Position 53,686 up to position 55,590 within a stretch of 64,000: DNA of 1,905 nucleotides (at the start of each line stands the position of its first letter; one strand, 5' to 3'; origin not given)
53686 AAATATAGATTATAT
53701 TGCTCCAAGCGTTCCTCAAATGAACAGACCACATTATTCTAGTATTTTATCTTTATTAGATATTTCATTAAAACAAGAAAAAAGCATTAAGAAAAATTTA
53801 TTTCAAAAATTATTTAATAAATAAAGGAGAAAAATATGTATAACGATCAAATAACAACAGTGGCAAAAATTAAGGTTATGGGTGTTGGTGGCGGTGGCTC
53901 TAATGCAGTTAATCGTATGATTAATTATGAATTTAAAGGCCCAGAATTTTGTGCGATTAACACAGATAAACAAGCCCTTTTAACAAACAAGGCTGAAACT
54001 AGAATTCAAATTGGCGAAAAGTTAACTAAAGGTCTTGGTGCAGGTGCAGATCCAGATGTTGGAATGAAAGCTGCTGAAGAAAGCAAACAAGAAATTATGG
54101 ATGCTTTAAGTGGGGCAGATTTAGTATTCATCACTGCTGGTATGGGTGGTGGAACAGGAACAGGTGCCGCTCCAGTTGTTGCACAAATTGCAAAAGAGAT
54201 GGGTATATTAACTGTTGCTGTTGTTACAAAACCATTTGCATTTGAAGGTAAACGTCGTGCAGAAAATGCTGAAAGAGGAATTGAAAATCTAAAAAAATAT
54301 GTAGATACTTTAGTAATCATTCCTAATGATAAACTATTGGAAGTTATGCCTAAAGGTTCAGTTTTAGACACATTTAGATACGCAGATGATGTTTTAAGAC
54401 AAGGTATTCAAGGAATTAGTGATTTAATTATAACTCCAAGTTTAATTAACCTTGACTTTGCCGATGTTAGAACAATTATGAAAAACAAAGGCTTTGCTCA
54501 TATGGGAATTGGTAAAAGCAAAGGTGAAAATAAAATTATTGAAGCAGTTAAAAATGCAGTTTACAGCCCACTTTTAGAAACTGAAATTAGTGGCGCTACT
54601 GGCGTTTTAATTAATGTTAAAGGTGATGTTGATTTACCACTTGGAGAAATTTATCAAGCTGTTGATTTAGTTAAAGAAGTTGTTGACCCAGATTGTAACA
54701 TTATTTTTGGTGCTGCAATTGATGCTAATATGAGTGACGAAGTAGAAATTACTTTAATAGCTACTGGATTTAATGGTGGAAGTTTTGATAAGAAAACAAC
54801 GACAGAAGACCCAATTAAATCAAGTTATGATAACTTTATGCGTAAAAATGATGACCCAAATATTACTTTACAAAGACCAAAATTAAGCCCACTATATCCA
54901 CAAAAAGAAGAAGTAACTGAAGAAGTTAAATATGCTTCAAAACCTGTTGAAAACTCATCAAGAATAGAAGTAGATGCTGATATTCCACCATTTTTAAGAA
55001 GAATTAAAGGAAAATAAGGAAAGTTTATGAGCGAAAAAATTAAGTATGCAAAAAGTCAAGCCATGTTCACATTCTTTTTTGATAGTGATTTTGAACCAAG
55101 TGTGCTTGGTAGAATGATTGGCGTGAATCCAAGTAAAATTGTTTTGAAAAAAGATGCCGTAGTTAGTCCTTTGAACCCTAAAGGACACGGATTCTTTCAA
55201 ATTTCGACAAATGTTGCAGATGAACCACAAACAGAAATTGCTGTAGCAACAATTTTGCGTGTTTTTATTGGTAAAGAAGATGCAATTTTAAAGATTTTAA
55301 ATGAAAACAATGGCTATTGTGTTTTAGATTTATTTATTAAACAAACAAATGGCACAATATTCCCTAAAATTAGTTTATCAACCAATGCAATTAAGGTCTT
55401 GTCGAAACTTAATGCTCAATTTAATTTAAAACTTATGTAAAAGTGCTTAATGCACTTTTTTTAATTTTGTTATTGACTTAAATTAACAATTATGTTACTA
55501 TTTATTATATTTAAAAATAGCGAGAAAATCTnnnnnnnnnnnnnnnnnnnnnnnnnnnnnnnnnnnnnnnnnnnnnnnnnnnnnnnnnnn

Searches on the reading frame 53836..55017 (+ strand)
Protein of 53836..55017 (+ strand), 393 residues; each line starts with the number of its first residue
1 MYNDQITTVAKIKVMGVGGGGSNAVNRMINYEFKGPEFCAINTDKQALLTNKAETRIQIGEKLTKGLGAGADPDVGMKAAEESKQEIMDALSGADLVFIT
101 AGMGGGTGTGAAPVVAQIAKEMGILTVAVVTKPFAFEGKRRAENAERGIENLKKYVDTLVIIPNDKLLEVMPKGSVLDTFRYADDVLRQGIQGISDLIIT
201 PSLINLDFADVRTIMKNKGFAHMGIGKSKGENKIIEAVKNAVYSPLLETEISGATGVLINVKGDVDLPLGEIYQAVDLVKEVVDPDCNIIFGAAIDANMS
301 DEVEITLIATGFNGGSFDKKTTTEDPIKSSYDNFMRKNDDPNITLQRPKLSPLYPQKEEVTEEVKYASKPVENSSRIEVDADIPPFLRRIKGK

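Call 10: find_related_loci(query=window:53836-55017:+, collection=genome_contigs, flank=10000)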
Query window:53836-55017:+ (393 aa) in genome_contigs; peptide patterns used: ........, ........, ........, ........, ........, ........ (x = any residue, [..] = any of these).
349 stretches matched a pattern; 221 encode a relative of the query (tblastn E <= 1e-3); the best 80 are kept; 80 distinct loci.
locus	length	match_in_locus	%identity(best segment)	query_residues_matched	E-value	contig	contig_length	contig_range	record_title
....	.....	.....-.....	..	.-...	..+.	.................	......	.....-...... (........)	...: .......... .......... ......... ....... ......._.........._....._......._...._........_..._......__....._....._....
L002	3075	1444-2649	78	1-393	0e+0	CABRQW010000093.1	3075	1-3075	MAG TPA_asm: uncultured Catabacter sp. isolate MGYG-HGUT-01845 genome assembly, contig: GUT_GENOME112053_93, whole genom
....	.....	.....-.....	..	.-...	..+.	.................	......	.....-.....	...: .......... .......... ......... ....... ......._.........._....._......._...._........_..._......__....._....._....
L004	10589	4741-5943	77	1-393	0e+0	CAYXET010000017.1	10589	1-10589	MAG TPA_asm: uncultured Christensenella sp. isolate binchicken_co323_422 genome assembly, contig: NODE_7057_length_10589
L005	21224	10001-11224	79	1-393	0e+0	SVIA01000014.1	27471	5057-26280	MAG: Clostridiales bacterium isolate SIG398 NODE_34944_length_27471_cov_1.889555, whole genome shotgun sequence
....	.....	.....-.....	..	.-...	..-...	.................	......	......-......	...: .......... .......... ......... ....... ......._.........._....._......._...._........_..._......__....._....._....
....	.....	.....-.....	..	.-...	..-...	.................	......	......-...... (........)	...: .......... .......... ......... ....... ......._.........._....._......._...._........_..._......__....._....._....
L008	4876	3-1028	77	58-388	1e-160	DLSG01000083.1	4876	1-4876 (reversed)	MAG TPA_asm: Christensenella sp. UBA7868 UBA7868_contig_2642, whole genome shotgun sequence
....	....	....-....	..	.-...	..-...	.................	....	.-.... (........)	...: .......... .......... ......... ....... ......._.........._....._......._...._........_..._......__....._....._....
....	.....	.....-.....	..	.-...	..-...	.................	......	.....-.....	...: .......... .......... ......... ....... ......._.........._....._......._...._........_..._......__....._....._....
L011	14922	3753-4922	65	1-391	1e-145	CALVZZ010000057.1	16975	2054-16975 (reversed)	MAG: uncultured Clostridia bacterium isolate E08__bin117 genome assembly, contig: E08__k127_273687, whole genome shotgun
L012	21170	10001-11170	65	1-391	9e-146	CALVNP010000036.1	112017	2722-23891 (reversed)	MAG: uncultured Clostridia bacterium isolate E07__bin144 genome assembly, contig: E07__k127_1558145, whole genome shotgu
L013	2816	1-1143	66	25-391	8e-153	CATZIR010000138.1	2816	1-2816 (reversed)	MAG TPA_asm: uncultured Eubacteriales bacterium isolate ERR9578221_bin.40_MetaWRAP_v1.3_MAG genome assembly, contig: ERZ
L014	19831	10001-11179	64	1-391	3e-143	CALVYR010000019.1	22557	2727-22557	MAG: uncultured Clostridia bacterium isolate BRZ_GA__bin74 genome assembly, contig: BRZ_GA__NODE_3338_length_22557_cov_7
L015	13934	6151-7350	65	1-391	4e-143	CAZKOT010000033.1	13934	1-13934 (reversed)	MAG TPA_asm: uncultured Christensenella sp. isolate SRP192927_co6_640 genome assembly, contig: NODE_10541_length_13934_c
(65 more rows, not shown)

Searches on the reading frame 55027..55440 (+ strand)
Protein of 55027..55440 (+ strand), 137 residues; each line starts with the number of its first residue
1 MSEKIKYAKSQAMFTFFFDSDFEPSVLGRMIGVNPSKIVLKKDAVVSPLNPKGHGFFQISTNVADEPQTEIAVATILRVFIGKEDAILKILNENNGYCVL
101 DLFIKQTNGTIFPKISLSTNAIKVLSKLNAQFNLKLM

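Call 4: search_protein_families(library=pfam, proteins=[window:55027-55440:+], max_evalue=0.01)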
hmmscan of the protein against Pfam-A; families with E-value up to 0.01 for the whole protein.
window:55027-55440:+ (137 aa): 1 family
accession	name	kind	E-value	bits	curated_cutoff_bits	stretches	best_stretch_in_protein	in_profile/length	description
PF14106.11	DUF4279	-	1.1e-08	35.8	25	1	19-133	2-115/116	Domain of unknown function (DUF4279)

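Call 5: search_protein_families(library=ncbifam, proteins=[window:55027-55440:+], max_evalue=0.01)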
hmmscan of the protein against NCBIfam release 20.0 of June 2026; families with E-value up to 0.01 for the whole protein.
window:55027-55440:+ (137 aa): 0 families

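Call 15: find_encoding_contigs(protein=window:55027-55440:+, flank=6000, max_places=10)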
Protein window:55027-55440:+ (137 aa): 23 contigs read that carry it; 10 places shown.
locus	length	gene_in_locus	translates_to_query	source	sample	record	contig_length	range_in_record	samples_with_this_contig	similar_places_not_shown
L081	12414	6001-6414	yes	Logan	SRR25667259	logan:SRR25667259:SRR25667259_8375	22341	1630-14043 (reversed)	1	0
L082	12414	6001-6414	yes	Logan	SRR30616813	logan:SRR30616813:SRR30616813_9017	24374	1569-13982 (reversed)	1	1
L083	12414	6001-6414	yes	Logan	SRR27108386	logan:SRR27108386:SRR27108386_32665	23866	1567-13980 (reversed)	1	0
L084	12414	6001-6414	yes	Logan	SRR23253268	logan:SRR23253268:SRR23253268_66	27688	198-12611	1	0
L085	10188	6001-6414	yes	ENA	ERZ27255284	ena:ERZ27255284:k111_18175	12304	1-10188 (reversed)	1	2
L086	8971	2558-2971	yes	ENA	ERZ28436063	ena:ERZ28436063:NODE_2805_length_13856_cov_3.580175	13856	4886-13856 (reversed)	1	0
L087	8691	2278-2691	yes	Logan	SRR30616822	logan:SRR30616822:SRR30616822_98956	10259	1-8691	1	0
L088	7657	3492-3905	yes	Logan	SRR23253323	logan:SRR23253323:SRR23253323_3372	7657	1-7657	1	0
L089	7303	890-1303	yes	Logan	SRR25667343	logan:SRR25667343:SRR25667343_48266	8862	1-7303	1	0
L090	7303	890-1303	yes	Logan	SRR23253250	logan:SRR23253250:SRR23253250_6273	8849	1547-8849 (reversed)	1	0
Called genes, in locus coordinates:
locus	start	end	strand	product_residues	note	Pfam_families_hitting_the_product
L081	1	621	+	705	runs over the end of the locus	PF01926:MMR_HSR1, PF02421:FeoB_N, PF07670:Gate, PF07664:FeoB_C, PF07670:Gate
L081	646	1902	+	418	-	PF00275:EPSP_synthase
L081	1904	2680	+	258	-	PF08478:POTRA_1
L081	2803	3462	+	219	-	-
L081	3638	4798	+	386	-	PF11104:PilM_2 (faint), PF02491:SHS2_FTSA (weak), PF14450:FtsA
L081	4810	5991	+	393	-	PF00091:Tubulin, PF12327:FtsZ_C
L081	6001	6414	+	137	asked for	PF14106:DUF4279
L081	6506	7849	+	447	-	-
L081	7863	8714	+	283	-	-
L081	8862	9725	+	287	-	PF03419:Peptidase_U4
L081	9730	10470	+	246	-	PF04542:Sigma70_r2, PF04545:Sigma70_r4, PF01381:HTH_3 (weak)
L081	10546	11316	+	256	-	PF04542:Sigma70_r2, PF04539:Sigma70_r3 (weak), PF08281:Sigma70_r4_2 (weak), PF04545:Sigma70_r4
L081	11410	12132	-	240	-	PF03009:GDPD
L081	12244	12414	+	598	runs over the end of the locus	PF00009:GTP_EFTU, PF03144:GTP_EFTU_D2, PF00679:EFG_C, PF06421:LepA_C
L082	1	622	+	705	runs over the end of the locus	PF01926:MMR_HSR1, PF02421:FeoB_N, PF07670:Gate, PF07664:FeoB_C, PF07670:Gate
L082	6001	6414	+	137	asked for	PF14106:DUF4279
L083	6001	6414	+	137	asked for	PF14106:DUF4279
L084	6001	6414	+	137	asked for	PF14106:DUF4279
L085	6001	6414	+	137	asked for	PF14106:DUF4279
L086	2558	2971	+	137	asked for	PF14106:DUF4279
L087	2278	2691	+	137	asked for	PF14106:DUF4279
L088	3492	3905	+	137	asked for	PF14106:DUF4279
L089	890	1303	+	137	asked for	PF14106:DUF4279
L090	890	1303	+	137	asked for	PF14106:DUF4279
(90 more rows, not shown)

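Call 41: search_protein_families(library=padloc, proteins=[window:55027-55440:+], max_evalue=0.01)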
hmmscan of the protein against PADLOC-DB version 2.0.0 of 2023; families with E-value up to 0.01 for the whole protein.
window:55027-55440:+ (137 aa): 0 families

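Call 42: search_protein_families(library=phrogs, proteins=[window:55027-55440:+], max_evalue=0.001)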
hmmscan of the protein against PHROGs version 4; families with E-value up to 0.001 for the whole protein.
window:55027-55440:+ (137 aa): 0 families
